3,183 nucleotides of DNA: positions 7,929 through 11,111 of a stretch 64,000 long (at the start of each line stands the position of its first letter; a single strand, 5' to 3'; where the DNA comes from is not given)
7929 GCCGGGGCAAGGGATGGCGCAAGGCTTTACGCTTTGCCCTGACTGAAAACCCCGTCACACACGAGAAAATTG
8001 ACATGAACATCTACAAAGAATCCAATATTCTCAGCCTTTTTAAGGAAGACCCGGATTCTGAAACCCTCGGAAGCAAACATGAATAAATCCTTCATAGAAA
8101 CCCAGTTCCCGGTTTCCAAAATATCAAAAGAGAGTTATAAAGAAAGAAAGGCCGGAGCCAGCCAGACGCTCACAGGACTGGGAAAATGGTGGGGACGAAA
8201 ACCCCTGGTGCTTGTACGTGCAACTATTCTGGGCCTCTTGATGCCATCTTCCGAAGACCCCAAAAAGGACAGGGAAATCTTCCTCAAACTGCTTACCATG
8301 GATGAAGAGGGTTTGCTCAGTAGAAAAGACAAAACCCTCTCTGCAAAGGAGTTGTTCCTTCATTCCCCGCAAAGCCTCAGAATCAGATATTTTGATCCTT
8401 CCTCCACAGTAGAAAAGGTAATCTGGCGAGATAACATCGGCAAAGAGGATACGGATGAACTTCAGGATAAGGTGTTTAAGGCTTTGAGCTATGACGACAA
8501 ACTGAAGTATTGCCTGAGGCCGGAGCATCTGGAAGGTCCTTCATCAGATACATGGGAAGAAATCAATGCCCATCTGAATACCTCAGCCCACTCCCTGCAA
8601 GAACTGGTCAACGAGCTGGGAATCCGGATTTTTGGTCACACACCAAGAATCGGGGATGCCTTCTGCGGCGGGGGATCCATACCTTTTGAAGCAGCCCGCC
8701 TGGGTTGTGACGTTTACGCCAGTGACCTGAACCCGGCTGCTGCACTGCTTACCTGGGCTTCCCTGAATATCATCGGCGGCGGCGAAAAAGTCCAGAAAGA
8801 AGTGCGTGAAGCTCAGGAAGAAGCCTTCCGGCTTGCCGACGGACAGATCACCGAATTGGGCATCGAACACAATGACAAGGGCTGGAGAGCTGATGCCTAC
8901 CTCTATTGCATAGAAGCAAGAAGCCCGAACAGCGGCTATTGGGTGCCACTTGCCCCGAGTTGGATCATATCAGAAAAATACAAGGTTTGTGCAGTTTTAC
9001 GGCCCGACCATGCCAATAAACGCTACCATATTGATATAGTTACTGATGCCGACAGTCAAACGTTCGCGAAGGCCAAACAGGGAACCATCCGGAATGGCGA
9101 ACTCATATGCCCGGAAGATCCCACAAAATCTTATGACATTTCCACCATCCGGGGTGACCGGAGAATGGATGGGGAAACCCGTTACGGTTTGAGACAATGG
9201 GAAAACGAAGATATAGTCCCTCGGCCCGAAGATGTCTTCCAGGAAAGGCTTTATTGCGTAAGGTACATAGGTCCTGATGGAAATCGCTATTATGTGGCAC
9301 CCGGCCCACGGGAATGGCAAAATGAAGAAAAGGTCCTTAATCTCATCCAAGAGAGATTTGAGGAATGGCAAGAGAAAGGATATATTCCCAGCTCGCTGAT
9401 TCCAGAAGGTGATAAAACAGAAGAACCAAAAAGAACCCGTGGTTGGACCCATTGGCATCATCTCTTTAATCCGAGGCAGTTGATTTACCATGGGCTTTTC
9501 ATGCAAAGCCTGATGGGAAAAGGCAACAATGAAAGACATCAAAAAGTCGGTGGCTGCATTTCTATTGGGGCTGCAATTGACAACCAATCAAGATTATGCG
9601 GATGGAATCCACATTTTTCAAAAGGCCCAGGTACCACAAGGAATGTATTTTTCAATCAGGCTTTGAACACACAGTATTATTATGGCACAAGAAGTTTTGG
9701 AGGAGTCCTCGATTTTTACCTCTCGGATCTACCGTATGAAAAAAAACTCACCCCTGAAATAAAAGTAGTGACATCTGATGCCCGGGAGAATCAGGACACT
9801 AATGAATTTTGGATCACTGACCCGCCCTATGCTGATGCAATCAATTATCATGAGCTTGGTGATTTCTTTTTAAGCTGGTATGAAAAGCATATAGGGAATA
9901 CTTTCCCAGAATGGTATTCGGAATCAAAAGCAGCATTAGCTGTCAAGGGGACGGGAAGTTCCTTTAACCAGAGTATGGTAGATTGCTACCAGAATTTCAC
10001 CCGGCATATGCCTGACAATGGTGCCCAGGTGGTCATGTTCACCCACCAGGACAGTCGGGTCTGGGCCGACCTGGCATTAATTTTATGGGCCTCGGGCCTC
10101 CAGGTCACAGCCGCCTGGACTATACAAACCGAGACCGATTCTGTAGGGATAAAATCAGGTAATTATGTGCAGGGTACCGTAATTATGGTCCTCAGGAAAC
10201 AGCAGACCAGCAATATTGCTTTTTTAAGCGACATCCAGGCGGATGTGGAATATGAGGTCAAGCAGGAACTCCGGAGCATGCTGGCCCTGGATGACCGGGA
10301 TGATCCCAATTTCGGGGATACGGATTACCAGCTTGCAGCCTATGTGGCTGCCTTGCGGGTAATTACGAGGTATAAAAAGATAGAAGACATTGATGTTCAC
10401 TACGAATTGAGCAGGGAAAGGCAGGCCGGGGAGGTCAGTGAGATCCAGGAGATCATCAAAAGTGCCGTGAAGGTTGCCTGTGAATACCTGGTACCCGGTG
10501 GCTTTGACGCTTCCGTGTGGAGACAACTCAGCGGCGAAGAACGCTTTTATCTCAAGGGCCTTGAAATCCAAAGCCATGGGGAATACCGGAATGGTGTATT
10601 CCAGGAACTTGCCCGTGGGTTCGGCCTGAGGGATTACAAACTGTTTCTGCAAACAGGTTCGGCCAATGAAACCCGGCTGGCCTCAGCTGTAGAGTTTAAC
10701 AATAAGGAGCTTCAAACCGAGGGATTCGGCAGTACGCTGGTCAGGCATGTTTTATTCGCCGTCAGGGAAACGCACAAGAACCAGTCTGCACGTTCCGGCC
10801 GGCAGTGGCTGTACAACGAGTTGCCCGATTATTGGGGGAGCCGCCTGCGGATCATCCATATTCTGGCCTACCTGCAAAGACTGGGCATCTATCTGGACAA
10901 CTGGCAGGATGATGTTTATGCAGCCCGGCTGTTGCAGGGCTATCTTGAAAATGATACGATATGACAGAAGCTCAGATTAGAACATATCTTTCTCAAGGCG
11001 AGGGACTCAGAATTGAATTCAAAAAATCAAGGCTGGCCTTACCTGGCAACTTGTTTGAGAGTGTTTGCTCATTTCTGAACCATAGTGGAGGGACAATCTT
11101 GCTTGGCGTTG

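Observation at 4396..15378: Five-gene translationally coupled cassette (DUF499 ATPase / DUF3780-like / DUF1156 DPPY methylase / Schlafen-AlbA_2-HATPase / PLD-SNF2): candidate methylation-linked defence system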

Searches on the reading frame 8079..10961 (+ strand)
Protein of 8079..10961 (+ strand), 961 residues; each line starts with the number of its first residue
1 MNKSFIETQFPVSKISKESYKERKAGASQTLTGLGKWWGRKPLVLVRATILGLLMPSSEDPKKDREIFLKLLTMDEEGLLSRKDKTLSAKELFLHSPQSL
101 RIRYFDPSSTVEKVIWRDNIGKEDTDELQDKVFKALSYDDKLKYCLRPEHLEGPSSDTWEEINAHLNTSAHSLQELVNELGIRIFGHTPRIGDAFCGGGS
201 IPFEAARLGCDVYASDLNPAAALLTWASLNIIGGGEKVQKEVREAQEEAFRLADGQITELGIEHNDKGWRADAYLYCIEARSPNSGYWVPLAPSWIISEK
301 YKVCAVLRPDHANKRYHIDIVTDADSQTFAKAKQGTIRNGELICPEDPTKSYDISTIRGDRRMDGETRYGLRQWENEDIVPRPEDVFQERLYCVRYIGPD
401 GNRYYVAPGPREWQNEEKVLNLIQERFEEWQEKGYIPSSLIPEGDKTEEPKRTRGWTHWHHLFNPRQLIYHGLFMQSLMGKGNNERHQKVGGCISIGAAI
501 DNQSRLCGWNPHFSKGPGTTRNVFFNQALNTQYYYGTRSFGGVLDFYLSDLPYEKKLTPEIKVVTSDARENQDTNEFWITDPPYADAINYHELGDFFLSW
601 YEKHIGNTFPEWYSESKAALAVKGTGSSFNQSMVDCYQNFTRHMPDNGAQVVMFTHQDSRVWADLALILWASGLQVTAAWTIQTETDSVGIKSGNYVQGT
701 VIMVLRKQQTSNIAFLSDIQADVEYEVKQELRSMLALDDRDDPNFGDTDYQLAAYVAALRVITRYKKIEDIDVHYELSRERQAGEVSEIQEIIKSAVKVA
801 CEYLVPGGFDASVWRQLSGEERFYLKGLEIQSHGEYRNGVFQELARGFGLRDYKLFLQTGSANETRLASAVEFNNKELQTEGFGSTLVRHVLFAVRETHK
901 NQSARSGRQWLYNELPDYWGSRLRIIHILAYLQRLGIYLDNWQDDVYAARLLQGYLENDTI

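Call 3: search_protein_families(library=pfam, proteins=[window:8079-10961:+], max_evalue=0.01)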
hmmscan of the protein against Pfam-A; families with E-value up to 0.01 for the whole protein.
window:8079-10961:+ (961 aa): 2 families
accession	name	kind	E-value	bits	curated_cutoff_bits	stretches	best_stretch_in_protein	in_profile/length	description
PF06634.17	DUF1156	-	3.1e-23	82.1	24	1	9-70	1-72/73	Protein of unknown function (DUF1156)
PF01170.24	UPF0020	-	0.001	19.2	22.3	0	190-249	31-96/197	RMKL-like, methyltransferase domain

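Call 4: search_protein_families(library=padloc, proteins=[window:8079-10961:+], max_evalue=0.01)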
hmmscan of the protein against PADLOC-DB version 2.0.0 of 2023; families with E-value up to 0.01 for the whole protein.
window:8079-10961:+ (961 aa): 12 families
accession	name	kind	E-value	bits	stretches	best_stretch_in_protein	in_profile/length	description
PDLC02189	DUF1156_MTase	-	2.4e-284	944.1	1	4-933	13-913/944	-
PDLC03314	MTase_II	-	5.3e-203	674.8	2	135-932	110-910/944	Type II methyltransferase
PDLC00661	HmaB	-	7.8e-29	98.1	2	158-231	115-181/973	DNA-adenine methylase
PDLC00660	HmaB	-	4.3e-28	95.7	3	187-231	138-182/967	DNA-adenine methylase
PDLC03352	MTase_II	-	3e-21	73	4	190-354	94-260/1023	Type II methyltransferase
PDLC02541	PglX|PglXI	-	6.3e-12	42.4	1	419-685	341-599/919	PglXI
PDLC03233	MTase_II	-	7.3e-12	42.6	1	173-231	108-165/731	Type II methyltransferase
PDLC03346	MTase_II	-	2.3e-09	33.6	1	422-689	457-717/1068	Type II methyltransferase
PDLC03312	MTase_II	-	0.00015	17.6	1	567-689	1120-1243/1344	Type II methyltransferase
PDLC03367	MTase_II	-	0.00048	16.6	0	191-226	45-80/633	Type II methyltransferase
PDLC01481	Cas11a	-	0.0042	15.7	0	118-186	25-91/103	CAS-I-A; effector_SS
PDLC03322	MTase_II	-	0.0098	12.8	0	190-227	67-104/446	Type II methyltransferase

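Call 59: search_solved_structures(query=window:8079-10961:+, max_evalue=0.001)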
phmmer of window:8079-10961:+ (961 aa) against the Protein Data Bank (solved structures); distinct sequences matched with E-value up to 0.001: 0.
